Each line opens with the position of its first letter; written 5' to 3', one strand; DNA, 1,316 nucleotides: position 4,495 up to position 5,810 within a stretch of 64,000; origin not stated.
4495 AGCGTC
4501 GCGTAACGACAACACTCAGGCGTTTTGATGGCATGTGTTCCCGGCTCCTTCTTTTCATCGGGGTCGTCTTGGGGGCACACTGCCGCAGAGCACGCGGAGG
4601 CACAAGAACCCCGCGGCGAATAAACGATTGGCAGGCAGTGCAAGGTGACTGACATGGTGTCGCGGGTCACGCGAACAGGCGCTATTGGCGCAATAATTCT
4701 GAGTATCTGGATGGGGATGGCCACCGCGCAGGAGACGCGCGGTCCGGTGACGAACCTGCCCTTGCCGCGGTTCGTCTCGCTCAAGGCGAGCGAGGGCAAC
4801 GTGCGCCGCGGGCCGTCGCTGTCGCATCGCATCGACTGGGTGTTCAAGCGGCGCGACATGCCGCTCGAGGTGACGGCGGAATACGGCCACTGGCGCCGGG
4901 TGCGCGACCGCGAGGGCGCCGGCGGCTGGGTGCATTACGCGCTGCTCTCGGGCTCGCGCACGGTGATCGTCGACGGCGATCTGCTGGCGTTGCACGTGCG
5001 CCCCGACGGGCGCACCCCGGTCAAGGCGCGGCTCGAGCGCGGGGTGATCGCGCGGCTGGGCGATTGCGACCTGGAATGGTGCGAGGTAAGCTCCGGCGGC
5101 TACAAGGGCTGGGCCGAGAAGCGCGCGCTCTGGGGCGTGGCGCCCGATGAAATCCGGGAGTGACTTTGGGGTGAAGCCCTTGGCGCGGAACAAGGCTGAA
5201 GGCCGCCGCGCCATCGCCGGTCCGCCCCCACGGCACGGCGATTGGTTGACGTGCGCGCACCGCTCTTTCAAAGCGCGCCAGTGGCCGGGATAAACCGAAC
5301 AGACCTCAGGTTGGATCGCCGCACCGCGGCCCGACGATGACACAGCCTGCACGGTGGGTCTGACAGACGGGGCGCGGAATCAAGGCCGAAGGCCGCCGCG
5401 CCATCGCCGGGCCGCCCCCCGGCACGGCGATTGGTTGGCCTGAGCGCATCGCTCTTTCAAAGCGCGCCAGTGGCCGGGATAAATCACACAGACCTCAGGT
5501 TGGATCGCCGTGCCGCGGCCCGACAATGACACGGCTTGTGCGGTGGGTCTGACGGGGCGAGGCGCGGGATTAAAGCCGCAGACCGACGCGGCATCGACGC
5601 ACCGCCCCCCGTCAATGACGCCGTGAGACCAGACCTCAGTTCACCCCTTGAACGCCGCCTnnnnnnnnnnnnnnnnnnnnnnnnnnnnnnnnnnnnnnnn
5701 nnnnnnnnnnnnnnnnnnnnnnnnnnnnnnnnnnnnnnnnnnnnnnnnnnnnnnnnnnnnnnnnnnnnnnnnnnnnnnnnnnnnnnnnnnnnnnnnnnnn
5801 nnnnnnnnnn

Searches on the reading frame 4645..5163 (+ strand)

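Call 13: search_protein_families(library=ncbifam, proteins=[window:4645-5163:+])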
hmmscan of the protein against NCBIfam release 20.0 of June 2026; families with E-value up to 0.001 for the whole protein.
window:4645-5163:+ (172 aa): 0 families

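Call 70: search_protein_families(library=pfam, proteins=[window:4645-5163:+], max_evalue=0.01)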
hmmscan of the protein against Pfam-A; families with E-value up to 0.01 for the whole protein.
window:4645-5163:+ (172 aa): 2 families
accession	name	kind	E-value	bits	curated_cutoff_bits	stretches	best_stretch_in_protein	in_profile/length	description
PF06347.19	SH3_4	-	6.3e-33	112.8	24.1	2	47-103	1-56/56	Bacterial SH3 domain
PF08239.17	SH3_3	-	2.7e-09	37.5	27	1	50-102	2-54/54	Bacterial SH3 domain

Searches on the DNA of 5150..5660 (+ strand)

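Call 15: search_rna_families(source=window, start=5150, end=5660, threshold=evalue, max_evalue=10)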
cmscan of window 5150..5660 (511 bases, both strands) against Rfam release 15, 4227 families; matches with E-value up to 10: 2.
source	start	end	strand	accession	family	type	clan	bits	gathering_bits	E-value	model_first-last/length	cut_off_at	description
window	5235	5300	-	RF03661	mir-933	Gene; miRNA;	-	15.5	100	2.5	1-77/77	no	mir-933 microRNA precursor family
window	5379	5541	+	RF02872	SrbA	Gene; sRNA;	-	10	69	3.4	1-235/235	no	sRNA regulator of biofilms A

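Call 16: search_dna_similar(query=window:5376-5565:+, collection=plasmids, mode=distant, max_evalue=0.01, max_rows=30)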
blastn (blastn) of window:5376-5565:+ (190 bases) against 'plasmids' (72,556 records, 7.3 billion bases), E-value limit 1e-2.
Records with a match: 99; places in all: 107; records where one place covers at least 80% of the query: 0.
Best place of each record, by identity: 90-95% 91; 80-90% 8.
By first word of the organism name: Pseudosulfitobacter 91; Salipiger 5; Sulfitobacter 2; Roseinatronobacter 1.
By predicted mobility (MOB-suite, as given by PLSDB): non-mobilizable 97; mobilizable 1; conjugative 1.
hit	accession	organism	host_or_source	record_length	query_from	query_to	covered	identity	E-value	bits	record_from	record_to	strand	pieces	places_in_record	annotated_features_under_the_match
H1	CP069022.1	Pseudosulfitobacter pseudonitzschiae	Skeletonema menzelii,The surface ...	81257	1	62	33%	92.1%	5e-14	85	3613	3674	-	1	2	none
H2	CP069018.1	Pseudosulfitobacter pseudonitzschiae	-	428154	1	62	33%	90.5%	6e-13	81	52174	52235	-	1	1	none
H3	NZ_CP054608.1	Pseudosulfitobacter pseudonitzschiae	surface sea water,shallow sea, symbosis ...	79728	1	62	33%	90.5%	6e-13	81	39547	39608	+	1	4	none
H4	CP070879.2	Pseudosulfitobacter pseudonitzschiae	Skeletonema costatum,The surface ...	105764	6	63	31%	93.2%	2e-13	82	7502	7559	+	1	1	none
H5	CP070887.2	Pseudosulfitobacter pseudonitzschiae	Skeletonema costatum,The surface ...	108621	6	63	31%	93.2%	2e-13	82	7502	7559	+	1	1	none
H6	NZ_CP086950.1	Pseudosulfitobacter pseudonitzschiae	Skeletonema costatum,The surface ...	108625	6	63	31%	93.2%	2e-13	82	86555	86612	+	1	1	none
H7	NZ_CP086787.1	Pseudosulfitobacter pseudonitzschiae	Thalassiosira tenera,The surface ...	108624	6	63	31%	93.2%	2e-13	82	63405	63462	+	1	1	none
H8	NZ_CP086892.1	Pseudosulfitobacter pseudonitzschiae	Skeletonema costatum,The surface ...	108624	6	63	31%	93.2%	2e-13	82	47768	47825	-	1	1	none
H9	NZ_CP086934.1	Pseudosulfitobacter pseudonitzschiae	Skeletonema costatum,The surface ...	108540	6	63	31%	93.2%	2e-13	82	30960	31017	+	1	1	none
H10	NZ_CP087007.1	Pseudosulfitobacter pseudonitzschiae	Skeletonema costatum,The surface ...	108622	6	63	31%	93.2%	2e-13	82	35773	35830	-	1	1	none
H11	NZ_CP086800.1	Pseudosulfitobacter pseudonitzschiae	Thalassiosira tenera,The surface ...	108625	6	63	31%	93.2%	2e-13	82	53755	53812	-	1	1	none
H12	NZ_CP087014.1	Pseudosulfitobacter pseudonitzschiae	Mediolabrus comicus,The surface ...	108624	6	63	31%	93.2%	2e-13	82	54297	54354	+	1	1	none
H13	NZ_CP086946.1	Pseudosulfitobacter pseudonitzschiae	Skeletonema costatum,The surface ...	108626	6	63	31%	93.2%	2e-13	82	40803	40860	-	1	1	none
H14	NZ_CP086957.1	Pseudosulfitobacter pseudonitzschiae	Skeletonema costatum,The surface ...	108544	6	63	31%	93.2%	2e-13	82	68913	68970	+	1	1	none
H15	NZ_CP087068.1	Pseudosulfitobacter pseudonitzschiae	Mediolabrus comicus,The surface ...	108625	6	63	31%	93.2%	2e-13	82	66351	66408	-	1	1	none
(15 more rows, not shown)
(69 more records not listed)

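Call 20: get_annotated_region(hit=H1, flank=1500)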
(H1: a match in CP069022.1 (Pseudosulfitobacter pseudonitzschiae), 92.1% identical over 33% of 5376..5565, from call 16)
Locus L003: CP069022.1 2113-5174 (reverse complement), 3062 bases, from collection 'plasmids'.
description: Pseudosulfitobacter pseudonitzschiae strain SM26-46 plasmid P5, complete sequence
organism: Pseudosulfitobacter pseudonitzschiae (NCBI taxid 1402135)
taxonomy: Bacteria; Pseudomonadota; Alphaproteobacteria; Rhodobacterales; Roseobacteraceae; Pseudosulfitobacter; Pseudosulfitobacter pseudonitzschiae
host: -; source: Skeletonema menzelii,The surface seawater at the Pearl River Estuary; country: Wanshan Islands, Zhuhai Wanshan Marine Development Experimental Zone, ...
typing (MOB-suite, as given by PLSDB): non-mobilizable
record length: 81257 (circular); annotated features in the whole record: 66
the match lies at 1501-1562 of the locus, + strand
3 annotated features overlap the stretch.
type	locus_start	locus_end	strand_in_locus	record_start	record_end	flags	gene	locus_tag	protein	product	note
CDS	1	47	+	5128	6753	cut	-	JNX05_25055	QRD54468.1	CHAT domain-containing protein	-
CDS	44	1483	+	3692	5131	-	-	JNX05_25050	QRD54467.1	hypothetical protein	-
CDS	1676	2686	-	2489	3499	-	-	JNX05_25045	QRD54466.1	RepB family plasmid replication initiator protein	-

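Call 46: search_dna_similar(query=L003:900-2300:+, collection=plasmids, mode=near, max_rows=40, rows=spread)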
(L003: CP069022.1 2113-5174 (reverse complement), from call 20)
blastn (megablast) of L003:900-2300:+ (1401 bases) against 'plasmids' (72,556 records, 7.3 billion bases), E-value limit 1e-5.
Records with a match: 98; places in all: 104; records where one place covers at least 80% of the query: 45.
Best place of each record, by identity: >=99% 1; 95-99% 1; 90-95% 46; 80-90% 44; 60-80% 6.
By first word of the organism name: Pseudosulfitobacter 92; Sulfitobacter 4; Thalassococcus 1; Paracoccus 1.
By predicted mobility (MOB-suite, as given by PLSDB): non-mobilizable 95; mobilizable 2; conjugative 1.
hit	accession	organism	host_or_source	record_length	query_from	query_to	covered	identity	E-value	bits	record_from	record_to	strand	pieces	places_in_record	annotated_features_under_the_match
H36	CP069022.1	Pseudosulfitobacter pseudonitzschiae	Skeletonema menzelii,The surface ...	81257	1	1401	100%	100.0%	0e+0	2588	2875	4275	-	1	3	RepB family plasmid replication initiator protein | hypothetical protein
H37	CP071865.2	Pseudosulfitobacter pseudonitzschiae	Skeletonema costatum,The surface ...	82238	1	1399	93%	94.3%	0e+0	1986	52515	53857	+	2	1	RepB family plasmid replication initiator protein | hypothetical protein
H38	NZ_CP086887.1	Pseudosulfitobacter pseudonitzschiae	Skeletonema costatum,The surface ...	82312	1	1399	93%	94.3%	0e+0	1986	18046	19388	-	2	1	RepB family plasmid replication initiator protein | hypothetical protein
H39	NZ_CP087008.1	Pseudosulfitobacter pseudonitzschiae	Skeletonema costatum,The surface ...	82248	1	1399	93%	94.3%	0e+0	1986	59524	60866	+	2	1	RepB family plasmid replication initiator protein | hypothetical protein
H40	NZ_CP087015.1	Pseudosulfitobacter pseudonitzschiae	Mediolabrus comicus,The surface ...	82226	1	1399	93%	94.3%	0e+0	1986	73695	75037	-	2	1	RepB family plasmid replication initiator protein | hypothetical protein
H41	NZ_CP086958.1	Pseudosulfitobacter pseudonitzschiae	Skeletonema costatum,The surface ...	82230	1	1399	93%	94.3%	0e+0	1986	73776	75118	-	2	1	RepB family plasmid replication initiator protein | hypothetical protein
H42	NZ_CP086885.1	Pseudosulfitobacter pseudonitzschiae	Skeletonema costatum,The surface ...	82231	1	1399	93%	94.3%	0e+0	1986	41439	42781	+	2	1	RepB family plasmid replication initiator protein | hypothetical protein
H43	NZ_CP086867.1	Pseudosulfitobacter pseudonitzschiae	Skeletonema costatum,The surface ...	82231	1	1399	93%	94.3%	0e+0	1986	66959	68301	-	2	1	RepB family plasmid replication initiator protein | hypothetical protein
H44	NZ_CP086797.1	Pseudosulfitobacter pseudonitzschiae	Thalassiosira tenera,The surface ...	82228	1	1399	93%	94.3%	0e+0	1986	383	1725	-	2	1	hypothetical protein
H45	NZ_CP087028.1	Pseudosulfitobacter pseudonitzschiae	Mediolabrus comicus,The surface ...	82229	1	1399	93%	94.3%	0e+0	1986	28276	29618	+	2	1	RepB family plasmid replication initiator protein | hypothetical protein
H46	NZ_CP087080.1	Pseudosulfitobacter pseudonitzschiae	Mediolabrus comicus,The surface ...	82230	1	1399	93%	94.3%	0e+0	1986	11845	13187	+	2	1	RepB family plasmid replication initiator protein | hypothetical protein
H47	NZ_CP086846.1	Pseudosulfitobacter pseudonitzschiae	Trieres chinensis,The surface seawater ...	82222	1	1399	93%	94.3%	0e+0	1986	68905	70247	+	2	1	RepB family plasmid replication initiator protein | hypothetical protein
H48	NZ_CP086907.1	Pseudosulfitobacter pseudonitzschiae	Skeletonema costatum,The surface ...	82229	1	1399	93%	94.3%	0e+0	1986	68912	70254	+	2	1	RepB family plasmid replication initiator protein | hypothetical protein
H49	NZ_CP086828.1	Pseudosulfitobacter pseudonitzschiae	Trieres chinensis,The surface seawater ...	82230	1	1399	93%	94.3%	0e+0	1986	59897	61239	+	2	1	RepB family plasmid replication initiator protein | hypothetical protein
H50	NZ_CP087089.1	Pseudosulfitobacter pseudonitzschiae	Mediolabrus comicus,The surface ...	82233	1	1399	93%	94.3%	0e+0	1986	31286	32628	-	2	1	RepB family plasmid replication initiator protein | hypothetical protein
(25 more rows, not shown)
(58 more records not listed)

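Call 47: get_annotated_region(hit=H37, flank=200)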
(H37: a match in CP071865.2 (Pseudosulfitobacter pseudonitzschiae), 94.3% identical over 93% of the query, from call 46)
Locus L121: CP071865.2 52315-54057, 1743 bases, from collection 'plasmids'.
description: Pseudosulfitobacter pseudonitzschiae strain SC33-45 plasmid p1, complete sequence
organism: Pseudosulfitobacter pseudonitzschiae (NCBI taxid 1402135)
taxonomy: Bacteria; Pseudomonadota; Alphaproteobacteria; Rhodobacterales; Roseobacteraceae; Pseudosulfitobacter; Pseudosulfitobacter pseudonitzschiae
host: -; source: Skeletonema costatum,The surface seawater at the Pearl River Estuary; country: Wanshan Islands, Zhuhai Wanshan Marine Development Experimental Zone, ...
typing (MOB-suite, as given by PLSDB): non-mobilizable
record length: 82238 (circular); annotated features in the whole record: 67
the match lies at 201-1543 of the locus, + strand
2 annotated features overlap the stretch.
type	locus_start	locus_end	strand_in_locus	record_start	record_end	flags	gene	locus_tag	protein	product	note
CDS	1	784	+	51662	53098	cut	-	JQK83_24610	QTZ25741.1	hypothetical protein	-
CDS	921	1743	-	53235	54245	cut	-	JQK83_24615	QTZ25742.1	RepB family plasmid replication initiator protein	-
